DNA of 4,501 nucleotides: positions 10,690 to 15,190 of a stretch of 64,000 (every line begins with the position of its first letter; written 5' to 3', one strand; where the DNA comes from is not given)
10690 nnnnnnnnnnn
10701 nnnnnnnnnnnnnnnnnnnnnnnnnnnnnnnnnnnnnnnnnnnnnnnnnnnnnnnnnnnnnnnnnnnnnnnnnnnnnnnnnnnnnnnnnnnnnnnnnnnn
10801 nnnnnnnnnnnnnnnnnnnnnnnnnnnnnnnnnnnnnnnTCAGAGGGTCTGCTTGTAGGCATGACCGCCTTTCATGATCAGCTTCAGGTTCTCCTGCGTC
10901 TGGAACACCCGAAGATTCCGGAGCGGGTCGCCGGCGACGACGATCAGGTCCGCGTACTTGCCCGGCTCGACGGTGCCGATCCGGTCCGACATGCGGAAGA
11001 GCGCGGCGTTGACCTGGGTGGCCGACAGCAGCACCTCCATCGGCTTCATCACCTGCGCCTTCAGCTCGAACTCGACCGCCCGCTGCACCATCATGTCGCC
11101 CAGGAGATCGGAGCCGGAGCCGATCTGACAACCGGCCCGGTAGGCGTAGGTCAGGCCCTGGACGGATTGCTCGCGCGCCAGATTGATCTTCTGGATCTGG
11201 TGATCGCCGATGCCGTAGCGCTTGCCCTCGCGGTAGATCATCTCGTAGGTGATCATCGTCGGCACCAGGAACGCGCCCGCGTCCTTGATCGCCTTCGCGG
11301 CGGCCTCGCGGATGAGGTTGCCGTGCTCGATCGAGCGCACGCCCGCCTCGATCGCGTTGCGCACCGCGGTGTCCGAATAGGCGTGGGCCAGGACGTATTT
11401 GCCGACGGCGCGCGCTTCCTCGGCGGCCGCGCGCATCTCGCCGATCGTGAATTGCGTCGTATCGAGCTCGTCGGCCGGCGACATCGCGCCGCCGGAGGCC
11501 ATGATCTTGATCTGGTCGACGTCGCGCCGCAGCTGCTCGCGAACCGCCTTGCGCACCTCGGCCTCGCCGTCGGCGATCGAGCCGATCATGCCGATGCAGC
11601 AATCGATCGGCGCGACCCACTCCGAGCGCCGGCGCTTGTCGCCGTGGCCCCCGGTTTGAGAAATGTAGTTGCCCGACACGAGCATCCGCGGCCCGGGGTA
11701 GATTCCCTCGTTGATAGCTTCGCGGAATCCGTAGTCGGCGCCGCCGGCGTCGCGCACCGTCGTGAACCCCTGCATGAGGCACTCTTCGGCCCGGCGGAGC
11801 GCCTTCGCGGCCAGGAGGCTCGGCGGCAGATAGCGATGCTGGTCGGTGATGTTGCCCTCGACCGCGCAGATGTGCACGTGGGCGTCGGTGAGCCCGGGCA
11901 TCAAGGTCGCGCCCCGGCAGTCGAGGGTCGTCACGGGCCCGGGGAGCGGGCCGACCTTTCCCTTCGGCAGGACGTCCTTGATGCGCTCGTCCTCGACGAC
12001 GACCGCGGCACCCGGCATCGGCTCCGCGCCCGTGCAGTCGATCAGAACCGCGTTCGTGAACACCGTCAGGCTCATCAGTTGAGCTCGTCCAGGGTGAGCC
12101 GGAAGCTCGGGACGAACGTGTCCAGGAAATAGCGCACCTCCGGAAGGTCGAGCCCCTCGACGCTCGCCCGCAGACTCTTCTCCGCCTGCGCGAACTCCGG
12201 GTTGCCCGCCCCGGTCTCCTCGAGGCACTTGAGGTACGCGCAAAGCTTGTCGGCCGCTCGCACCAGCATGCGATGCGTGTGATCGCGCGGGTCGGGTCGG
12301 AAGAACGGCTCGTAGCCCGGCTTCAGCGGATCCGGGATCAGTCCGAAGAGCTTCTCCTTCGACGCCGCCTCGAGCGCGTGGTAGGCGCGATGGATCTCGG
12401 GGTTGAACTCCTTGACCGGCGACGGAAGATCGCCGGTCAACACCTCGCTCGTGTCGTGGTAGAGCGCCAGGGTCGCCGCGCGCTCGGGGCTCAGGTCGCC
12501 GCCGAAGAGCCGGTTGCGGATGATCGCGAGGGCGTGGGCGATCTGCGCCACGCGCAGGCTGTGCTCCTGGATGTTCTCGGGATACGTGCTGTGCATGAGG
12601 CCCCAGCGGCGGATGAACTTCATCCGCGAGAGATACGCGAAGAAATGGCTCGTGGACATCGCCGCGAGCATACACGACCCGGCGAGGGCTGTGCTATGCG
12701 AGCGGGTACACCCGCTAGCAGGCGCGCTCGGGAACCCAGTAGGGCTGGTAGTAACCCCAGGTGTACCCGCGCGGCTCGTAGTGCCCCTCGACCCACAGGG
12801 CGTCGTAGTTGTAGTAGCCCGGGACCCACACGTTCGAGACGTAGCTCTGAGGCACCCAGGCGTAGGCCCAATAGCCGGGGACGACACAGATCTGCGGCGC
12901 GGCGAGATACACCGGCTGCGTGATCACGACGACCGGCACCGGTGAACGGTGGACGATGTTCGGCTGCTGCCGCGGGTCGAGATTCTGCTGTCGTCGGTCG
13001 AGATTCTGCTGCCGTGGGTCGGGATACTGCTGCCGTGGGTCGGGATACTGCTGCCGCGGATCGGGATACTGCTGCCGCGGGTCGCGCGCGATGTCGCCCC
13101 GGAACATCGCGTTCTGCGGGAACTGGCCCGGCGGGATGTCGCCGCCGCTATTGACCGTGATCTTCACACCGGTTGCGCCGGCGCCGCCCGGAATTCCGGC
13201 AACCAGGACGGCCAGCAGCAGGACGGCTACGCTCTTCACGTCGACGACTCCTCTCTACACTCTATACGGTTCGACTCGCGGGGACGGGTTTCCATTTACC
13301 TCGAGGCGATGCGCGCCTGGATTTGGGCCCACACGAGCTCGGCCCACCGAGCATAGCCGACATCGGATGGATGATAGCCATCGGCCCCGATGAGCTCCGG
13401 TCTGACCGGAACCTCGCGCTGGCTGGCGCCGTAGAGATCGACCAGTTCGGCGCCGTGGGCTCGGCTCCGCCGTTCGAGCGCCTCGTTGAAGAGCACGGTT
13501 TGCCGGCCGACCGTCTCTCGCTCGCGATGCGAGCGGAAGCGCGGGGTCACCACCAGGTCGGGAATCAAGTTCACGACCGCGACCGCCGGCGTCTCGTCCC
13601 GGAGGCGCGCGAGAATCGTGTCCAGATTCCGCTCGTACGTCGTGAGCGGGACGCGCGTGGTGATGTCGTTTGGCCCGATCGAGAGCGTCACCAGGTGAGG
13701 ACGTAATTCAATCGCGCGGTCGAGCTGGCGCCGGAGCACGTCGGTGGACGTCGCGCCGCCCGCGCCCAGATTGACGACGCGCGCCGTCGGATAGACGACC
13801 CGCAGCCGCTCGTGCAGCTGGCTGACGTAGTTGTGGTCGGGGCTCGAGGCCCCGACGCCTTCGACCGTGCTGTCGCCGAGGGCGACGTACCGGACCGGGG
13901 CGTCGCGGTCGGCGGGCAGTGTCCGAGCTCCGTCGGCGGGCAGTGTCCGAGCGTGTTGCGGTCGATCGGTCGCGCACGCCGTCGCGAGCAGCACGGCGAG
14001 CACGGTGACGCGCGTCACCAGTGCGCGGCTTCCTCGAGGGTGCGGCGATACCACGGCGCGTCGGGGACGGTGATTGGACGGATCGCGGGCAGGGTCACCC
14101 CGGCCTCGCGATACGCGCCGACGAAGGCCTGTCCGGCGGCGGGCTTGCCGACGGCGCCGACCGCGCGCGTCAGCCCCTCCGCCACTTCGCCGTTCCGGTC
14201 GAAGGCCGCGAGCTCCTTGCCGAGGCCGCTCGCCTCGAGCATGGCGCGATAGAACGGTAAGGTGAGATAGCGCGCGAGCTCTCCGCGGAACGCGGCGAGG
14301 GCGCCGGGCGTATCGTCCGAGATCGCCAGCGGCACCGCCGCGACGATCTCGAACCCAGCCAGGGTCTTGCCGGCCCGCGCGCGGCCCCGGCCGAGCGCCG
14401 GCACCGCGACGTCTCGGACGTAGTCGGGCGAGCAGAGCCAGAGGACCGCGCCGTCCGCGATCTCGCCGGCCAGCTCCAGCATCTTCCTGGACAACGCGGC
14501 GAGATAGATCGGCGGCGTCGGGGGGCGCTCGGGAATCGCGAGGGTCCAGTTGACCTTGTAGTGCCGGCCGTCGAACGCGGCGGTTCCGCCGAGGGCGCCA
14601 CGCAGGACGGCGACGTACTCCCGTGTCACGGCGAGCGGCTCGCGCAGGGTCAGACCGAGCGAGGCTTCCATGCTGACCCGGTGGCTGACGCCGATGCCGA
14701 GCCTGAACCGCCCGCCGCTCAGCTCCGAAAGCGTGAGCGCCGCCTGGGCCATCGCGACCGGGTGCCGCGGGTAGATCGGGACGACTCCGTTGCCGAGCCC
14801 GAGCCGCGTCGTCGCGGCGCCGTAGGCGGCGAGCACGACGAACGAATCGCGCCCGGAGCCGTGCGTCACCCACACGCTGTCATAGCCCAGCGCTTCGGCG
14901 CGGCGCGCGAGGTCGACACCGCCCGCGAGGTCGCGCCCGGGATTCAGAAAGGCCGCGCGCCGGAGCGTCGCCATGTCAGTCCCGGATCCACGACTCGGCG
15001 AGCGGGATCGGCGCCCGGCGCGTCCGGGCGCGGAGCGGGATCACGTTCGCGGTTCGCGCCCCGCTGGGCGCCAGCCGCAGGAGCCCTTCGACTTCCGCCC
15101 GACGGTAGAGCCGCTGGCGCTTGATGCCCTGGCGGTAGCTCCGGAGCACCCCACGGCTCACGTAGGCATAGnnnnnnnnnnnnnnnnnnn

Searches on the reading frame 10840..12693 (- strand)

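Call 76: search_protein_families(library=pfam, proteins=[window:10840-12693:-], max_evalue=0.00001)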
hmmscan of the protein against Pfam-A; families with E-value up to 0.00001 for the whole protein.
window:10840-12693:- (617 aa): 2 families
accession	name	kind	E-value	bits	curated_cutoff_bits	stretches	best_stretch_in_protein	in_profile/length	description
PF01979.26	Amidohydro_1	-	5.6e-47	161.1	25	1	263-611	1-343/345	Amidohydrolase family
PF07969.17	Amidohydro_3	-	2.9e-12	47.2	29.7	1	390-592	228-450/472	Amidohydrolase family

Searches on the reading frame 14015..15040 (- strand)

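Call 77: search_protein_families(library=pfam, proteins=[window:14015-15040:-], max_evalue=0.00001)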
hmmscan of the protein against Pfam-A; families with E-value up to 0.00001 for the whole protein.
window:14015-15040:- (341 aa): 1 family
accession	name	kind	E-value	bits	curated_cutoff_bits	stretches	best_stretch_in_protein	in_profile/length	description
PF00296.26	Bac_luciferase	-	5.5e-61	207.1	27.9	1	30-280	13-267/314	Luciferase-like monooxygenase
